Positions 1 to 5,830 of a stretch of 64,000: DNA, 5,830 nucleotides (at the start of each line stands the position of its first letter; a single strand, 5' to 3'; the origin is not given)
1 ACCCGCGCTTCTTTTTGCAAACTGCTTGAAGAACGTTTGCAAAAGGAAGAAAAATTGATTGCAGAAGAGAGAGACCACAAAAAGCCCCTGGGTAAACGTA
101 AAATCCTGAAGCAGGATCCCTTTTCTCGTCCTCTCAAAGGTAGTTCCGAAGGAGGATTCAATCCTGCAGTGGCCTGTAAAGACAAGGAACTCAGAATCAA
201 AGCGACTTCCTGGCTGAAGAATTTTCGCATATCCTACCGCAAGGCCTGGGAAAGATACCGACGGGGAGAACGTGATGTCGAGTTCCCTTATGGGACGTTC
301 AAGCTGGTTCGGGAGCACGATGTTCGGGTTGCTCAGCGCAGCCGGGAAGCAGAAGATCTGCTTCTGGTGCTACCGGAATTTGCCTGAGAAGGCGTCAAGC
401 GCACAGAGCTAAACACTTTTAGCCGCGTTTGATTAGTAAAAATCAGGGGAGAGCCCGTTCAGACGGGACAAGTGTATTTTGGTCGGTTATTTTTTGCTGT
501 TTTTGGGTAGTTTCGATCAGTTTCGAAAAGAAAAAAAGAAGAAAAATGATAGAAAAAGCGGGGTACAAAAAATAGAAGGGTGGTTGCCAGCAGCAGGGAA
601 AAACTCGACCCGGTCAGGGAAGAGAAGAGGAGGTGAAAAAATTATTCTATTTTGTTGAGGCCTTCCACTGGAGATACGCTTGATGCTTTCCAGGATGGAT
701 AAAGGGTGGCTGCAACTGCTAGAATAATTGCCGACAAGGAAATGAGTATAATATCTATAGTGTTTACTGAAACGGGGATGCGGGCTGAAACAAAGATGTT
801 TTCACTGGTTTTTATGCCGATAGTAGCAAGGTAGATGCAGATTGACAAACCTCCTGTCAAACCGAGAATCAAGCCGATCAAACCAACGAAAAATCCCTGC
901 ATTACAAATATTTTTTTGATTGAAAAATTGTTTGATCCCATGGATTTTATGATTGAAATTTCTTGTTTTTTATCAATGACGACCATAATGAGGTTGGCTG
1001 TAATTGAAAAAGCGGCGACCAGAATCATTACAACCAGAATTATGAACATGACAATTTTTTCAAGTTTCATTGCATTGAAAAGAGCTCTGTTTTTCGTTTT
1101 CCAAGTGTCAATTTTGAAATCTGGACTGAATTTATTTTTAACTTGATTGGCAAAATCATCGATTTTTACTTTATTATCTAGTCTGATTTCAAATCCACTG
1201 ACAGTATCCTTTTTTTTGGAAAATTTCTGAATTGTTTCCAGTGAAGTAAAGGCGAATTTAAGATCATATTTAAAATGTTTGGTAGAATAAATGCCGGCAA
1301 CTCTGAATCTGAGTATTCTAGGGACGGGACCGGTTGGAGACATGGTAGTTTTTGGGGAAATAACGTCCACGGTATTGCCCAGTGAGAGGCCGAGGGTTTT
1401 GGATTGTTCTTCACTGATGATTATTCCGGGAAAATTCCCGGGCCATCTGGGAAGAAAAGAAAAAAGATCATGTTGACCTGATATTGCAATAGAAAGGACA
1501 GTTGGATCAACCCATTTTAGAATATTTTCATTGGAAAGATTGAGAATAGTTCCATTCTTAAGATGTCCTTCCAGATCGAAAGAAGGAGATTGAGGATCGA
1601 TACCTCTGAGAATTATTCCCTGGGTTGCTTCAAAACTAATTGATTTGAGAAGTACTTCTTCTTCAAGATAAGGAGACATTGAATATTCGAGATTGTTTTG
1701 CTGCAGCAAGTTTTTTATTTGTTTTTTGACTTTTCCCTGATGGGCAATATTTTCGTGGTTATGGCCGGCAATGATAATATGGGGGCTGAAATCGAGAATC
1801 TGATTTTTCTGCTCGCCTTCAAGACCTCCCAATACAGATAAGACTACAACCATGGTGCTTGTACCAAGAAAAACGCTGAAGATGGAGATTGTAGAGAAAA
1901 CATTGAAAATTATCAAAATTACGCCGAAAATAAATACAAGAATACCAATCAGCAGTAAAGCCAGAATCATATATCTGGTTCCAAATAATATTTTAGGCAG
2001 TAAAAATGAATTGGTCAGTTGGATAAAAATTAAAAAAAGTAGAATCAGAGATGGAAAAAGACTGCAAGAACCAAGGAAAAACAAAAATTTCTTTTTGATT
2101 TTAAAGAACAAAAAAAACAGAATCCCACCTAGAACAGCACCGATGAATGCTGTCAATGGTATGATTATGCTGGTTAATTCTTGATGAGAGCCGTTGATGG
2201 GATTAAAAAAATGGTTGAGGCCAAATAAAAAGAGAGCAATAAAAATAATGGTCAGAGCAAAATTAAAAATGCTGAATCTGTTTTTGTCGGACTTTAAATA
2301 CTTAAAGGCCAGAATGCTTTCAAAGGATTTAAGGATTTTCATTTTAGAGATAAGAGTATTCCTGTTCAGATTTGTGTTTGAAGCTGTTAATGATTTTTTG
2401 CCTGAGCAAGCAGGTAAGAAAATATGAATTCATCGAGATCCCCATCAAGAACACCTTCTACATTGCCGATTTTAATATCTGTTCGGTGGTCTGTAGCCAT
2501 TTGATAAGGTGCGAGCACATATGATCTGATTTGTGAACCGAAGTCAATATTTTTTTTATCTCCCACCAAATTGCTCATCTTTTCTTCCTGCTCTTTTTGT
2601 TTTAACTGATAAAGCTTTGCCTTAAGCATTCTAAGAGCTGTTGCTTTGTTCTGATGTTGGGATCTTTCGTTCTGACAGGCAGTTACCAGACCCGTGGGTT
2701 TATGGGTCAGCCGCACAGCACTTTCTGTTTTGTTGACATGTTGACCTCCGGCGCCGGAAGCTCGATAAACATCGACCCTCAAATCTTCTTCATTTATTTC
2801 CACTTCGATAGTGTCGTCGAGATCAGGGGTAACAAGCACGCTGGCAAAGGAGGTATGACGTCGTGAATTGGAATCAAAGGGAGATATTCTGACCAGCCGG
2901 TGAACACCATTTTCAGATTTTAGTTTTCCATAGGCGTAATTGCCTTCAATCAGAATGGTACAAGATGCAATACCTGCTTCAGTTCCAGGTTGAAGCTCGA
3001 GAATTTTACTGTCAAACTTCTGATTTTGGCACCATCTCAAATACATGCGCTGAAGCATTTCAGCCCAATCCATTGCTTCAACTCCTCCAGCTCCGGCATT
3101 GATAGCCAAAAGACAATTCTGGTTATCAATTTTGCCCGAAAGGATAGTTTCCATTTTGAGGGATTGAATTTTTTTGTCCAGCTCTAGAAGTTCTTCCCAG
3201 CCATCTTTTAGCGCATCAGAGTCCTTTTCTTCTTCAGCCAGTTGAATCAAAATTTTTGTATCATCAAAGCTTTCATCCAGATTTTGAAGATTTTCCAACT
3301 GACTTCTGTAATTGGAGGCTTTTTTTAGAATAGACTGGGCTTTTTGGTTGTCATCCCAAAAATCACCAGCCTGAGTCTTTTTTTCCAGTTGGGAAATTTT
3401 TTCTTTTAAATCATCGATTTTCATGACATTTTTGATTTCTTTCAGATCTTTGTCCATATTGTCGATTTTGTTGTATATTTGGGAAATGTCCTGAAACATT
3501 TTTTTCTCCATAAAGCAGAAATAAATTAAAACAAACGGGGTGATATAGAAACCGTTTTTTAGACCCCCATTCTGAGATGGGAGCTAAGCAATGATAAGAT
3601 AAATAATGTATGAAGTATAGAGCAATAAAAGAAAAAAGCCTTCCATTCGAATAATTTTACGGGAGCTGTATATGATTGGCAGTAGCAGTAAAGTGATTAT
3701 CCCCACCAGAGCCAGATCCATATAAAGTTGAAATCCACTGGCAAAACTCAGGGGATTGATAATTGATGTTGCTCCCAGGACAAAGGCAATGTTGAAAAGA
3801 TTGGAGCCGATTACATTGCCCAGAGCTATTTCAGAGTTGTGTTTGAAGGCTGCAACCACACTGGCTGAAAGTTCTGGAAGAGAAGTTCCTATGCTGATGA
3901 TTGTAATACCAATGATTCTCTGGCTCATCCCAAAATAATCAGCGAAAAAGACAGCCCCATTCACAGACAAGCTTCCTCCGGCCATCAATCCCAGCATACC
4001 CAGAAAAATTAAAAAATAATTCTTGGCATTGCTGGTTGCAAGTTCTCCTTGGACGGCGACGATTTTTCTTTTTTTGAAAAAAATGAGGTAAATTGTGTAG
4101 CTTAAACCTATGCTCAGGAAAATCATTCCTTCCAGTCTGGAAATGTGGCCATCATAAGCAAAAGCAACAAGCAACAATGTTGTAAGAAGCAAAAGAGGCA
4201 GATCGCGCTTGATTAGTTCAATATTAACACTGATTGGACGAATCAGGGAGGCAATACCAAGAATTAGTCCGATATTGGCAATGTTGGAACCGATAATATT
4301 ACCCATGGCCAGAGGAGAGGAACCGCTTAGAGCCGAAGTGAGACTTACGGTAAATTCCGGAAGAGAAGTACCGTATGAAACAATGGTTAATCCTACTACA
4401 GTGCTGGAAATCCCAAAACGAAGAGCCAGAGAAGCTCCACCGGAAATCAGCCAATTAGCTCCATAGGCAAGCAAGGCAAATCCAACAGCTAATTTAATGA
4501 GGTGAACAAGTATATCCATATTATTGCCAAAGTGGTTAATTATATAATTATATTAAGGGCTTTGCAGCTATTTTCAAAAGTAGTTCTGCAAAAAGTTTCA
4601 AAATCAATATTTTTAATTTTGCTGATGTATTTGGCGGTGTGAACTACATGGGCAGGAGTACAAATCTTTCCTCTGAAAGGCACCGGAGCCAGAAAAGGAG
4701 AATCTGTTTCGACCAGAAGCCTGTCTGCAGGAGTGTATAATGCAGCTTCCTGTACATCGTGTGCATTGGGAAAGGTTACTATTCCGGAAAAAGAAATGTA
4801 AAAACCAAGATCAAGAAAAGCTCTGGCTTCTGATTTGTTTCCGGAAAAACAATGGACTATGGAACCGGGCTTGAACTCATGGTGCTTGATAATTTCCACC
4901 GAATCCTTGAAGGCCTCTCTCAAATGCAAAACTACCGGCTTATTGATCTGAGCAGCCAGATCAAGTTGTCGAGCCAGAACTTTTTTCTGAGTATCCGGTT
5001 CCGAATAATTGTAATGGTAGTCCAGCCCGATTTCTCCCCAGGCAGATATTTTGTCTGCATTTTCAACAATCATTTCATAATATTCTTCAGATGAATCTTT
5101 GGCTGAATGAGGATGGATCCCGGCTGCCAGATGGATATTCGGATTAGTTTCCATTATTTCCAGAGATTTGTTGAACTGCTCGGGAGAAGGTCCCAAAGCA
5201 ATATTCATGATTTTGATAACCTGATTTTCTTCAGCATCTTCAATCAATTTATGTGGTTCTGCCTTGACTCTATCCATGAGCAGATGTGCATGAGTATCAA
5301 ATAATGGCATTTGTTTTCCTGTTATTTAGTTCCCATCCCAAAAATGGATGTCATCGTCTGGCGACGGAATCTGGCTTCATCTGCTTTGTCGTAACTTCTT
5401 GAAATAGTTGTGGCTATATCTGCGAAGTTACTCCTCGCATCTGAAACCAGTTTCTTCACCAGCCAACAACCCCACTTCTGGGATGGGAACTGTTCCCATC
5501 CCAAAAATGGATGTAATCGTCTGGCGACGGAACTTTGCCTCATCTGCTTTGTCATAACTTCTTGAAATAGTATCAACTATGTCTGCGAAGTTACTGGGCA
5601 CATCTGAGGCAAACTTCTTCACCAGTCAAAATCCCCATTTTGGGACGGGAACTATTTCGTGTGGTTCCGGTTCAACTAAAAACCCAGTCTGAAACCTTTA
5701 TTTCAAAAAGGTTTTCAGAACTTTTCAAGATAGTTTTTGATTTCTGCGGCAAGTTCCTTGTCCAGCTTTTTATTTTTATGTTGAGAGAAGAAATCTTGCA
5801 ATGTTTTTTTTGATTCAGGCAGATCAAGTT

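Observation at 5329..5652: Novel ~160-bp MITE-like element with 15-bp terminal inverted repeats, present as a tandem pair here and in at least three more copies in the window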

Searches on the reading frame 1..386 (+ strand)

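Call 36: search_protein_families(library=pfam, proteins=[window:1-386:+], max_evalue=1)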
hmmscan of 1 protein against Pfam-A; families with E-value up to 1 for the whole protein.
window:1-386:+ (128 aa): 0 families

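Call 37: search_protein_families(library=ncbifam, proteins=[window:1-386:+], max_evalue=1)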
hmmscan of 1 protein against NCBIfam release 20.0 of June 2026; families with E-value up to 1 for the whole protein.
window:1-386:+ (128 aa): 0 families

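Call 47: search_protein_representatives(protein=window:1-386:+)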
Query: 128 residues. Proteins with E-value up to 0.001 (for the whole library): 654; up to 1e-10: 42; up to 1e-30: 1. The best 150 are listed.
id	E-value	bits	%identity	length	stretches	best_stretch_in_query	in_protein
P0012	6.8e-78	275.0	100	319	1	1-128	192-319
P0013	7.9e-23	97.1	42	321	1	5-127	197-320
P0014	2.6e-17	79.3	46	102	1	24-110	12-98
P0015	3.6e-17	78.9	39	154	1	4-107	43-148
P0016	8.3e-15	71.2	44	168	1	8-102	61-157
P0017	2.7e-14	69.6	33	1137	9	57-89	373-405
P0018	3.0e-14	69.4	38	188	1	3-105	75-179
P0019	4.0e-14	69.0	39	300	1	2-111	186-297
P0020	4.0e-14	69.0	36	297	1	1-110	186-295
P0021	1.2e-13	67.5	43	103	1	24-111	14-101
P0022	1.4e-13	67.3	39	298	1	7-102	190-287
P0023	1.9e-13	66.8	36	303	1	2-109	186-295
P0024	2.3e-13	66.6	44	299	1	12-108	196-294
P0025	3.1e-13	66.2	36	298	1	11-111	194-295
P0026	5.2e-13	65.4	38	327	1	5-113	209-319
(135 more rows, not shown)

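Call 48: search_protein_families(library=pfam, proteins=[P0012, P0013, P0019, P0020, P0026], max_evalue=0.01)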
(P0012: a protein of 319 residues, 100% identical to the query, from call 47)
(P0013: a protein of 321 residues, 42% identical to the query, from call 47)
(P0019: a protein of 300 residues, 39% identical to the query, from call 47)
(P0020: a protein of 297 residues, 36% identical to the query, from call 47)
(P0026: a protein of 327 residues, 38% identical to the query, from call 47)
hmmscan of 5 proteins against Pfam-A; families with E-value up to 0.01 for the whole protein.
P0012 (319 aa): 2 families
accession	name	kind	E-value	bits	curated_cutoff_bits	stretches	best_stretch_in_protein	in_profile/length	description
PF01797.21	Y1_Tnp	-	2.4e-06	28.1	23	1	35-105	21-98/121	Transposase IS200 like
PF05304.18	DUF728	-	0.0071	16.9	29.3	0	42-102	47-106/138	Protein of unknown function (DUF728)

P0013 (321 aa): 0 families

P0019 (300 aa): 1 family
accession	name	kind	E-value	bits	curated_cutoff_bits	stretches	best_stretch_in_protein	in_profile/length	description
PF01797.21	Y1_Tnp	-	2.3e-06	28.1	23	1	39-101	31-100/121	Transposase IS200 like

P0020 (297 aa): 1 family
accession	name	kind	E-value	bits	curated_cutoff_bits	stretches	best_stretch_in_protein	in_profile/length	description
PF01797.21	Y1_Tnp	-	0.00033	21.2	23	1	32-98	23-91/121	Transposase IS200 like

P0026 (327 aa): 1 family
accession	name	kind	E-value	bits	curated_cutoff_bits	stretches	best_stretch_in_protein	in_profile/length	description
PF01797.21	Y1_Tnp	-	0.0015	19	23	1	38-100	30-99/121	Transposase IS200 like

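Call 50: find_encoding_contigs(protein=P0012, flank=6000, max_places=8)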
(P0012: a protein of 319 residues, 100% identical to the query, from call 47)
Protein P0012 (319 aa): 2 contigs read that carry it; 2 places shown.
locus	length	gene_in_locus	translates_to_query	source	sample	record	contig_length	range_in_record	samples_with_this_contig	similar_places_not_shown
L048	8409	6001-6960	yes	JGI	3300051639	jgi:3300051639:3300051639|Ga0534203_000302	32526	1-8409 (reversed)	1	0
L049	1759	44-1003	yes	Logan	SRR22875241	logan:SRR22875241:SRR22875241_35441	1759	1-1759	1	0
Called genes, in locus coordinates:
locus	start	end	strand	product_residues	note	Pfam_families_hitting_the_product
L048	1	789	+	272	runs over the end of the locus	PF07963:N_methyl (weak), PF11612:T2SSJ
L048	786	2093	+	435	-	PF21687:T2SSK_1st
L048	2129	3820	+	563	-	PF14450:FtsA (faint)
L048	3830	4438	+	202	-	PF04612:T2SSM (weak)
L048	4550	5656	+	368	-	-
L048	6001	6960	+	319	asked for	PF01797:Y1_Tnp (weak)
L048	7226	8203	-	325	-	PF00579:tRNA-synt_1b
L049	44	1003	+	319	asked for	PF01797:Y1_Tnp (weak)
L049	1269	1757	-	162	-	?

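Call 55: find_homologous_proteins(query=P0012, max_evalue=1e-20)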
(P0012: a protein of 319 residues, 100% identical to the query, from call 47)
Query P0012 (319 aa): 11 proteins with E <= 1e-20 among 1083 candidates.
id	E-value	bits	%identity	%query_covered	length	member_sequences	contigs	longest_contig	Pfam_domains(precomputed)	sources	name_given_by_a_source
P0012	2.3e-217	738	100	100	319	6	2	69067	PF01797.22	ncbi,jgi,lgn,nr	ncbi:MAG: transposase [Deltaproteobacteria bacterium]|jgi:putative transposase|nr:transposase [Delta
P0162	5.7e-125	435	59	100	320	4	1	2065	PF01797.22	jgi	jgi:putative transposase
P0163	2.7e-123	429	58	100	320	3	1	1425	-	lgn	-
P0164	3.3e-107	376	55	100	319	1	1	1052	-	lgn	-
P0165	1.1e-49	187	37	95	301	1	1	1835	-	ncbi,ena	-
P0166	1.3e-46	177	37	90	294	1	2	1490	-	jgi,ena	-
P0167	5.1e-45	172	34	94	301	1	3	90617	-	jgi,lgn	-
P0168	2.1e-39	154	34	90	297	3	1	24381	-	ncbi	-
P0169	1.6e-38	151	33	90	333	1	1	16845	-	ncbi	-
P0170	2.3e-38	150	35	91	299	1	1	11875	-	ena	-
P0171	2.5e-37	147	33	93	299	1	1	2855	-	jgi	jgi:REP element-mobilizing transposase RayT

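Call 56: find_encoding_contigs(protein=P0162, flank=3000, max_places=4)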
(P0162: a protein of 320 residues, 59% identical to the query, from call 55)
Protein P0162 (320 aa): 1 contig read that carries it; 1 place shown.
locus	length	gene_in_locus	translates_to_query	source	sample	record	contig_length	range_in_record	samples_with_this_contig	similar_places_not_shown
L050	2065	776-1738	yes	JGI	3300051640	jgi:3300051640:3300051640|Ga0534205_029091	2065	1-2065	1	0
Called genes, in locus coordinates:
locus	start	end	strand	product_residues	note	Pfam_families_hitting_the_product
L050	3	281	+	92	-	?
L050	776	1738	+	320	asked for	PF01797:Y1_Tnp (weak)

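Call 57: find_encoding_contigs(protein=P0163, flank=3000, max_places=4)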
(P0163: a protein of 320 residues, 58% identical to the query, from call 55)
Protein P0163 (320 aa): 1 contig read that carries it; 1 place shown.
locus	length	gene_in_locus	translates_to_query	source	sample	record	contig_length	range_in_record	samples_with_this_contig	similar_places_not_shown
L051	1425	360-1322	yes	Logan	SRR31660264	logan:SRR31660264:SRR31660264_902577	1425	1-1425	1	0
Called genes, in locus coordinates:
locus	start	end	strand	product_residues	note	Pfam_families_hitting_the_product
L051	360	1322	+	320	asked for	-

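Call 58: find_encoding_contigs(protein=P0164, flank=3000, max_places=4)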
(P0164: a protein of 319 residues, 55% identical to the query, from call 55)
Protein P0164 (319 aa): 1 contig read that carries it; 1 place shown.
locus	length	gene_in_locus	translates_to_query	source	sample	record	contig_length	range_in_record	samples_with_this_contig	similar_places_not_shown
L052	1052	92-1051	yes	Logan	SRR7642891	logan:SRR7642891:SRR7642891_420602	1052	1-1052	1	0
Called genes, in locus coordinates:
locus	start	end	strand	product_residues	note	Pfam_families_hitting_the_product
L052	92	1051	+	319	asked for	?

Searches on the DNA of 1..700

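Call 35: search_rna_families(source=window, start=1, end=700, threshold=evalue, max_evalue=1)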
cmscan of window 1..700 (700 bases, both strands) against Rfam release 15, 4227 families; matches with E-value up to 1: 1.
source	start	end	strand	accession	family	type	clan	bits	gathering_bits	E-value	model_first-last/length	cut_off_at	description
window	7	52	+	RF04163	mir-8364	Gene; miRNA;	-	19.9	67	0.78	1-61/61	no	mir-8364 microRNA precursor family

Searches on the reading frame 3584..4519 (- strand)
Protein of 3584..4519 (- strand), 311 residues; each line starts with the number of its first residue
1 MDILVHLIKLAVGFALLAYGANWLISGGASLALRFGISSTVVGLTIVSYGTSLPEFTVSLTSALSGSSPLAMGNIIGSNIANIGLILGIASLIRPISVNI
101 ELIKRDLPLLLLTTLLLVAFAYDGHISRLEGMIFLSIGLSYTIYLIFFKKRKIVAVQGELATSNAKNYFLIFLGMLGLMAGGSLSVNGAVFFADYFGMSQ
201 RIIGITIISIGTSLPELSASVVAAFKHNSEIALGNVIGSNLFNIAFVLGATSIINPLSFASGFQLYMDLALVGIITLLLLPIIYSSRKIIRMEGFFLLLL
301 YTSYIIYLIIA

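Call 38: find_encoding_contigs(protein=window:3584-4519:-, flank=10000, max_places=6)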
Protein window:3584-4519:- (311 aa): no gene with exactly this product is on record in the collection.

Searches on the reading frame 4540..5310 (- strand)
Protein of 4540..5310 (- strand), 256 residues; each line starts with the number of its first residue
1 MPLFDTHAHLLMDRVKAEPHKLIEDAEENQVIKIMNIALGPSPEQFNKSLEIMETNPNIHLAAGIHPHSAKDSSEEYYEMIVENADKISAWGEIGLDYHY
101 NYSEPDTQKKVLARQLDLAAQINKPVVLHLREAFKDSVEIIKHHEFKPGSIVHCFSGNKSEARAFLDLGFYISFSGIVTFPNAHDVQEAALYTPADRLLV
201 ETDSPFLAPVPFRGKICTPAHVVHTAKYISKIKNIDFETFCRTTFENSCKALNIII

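Call 23: find_encoding_contigs(protein=window:4540-5310:-, flank=10000, max_places=6)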
Protein window:4540-5310:- (256 aa): 1 contig read that carries it; 1 place shown.
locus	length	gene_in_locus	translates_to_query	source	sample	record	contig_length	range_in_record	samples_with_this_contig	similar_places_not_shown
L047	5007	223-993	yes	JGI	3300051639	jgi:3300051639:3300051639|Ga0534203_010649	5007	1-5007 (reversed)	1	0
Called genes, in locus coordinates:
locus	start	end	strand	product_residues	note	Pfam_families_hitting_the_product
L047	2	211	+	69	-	?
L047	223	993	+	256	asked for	PF01026:TatD_DNase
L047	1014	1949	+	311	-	PF01699:Na_Ca_ex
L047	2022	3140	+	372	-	-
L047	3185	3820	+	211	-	-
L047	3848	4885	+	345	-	PF02687:FtsX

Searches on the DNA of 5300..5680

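Call 78: search_rna_families(source=window, start=5300, end=5680, threshold=evalue, max_evalue=1)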
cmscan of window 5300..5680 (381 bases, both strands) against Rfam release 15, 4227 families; matches with E-value up to 1: 5.
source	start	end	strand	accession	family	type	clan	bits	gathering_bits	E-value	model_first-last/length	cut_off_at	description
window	5474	5508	-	RF03642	MIR5743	Gene; miRNA;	-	23.4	111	0.037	1-81/81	no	MIR5743 microRNA precursor family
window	5474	5508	+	RF03642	MIR5743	Gene; miRNA;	-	21.6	111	0.11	1-81/81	no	MIR5743 microRNA precursor family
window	5464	5517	-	RF00914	mir-674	Gene; miRNA;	-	21.5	93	0.17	1-77/77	no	mir-674 microRNA precursor family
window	5411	5470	-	RF01622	ceN22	Gene; snRNA; snoRNA; CD-box;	-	20.8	45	0.1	1-76/76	no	Nematode snoRNA ceN22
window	5365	5456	+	RF00074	mir-29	Gene; miRNA;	-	17.5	46.7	0.51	1-70/70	no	mir-29 microRNA precursor family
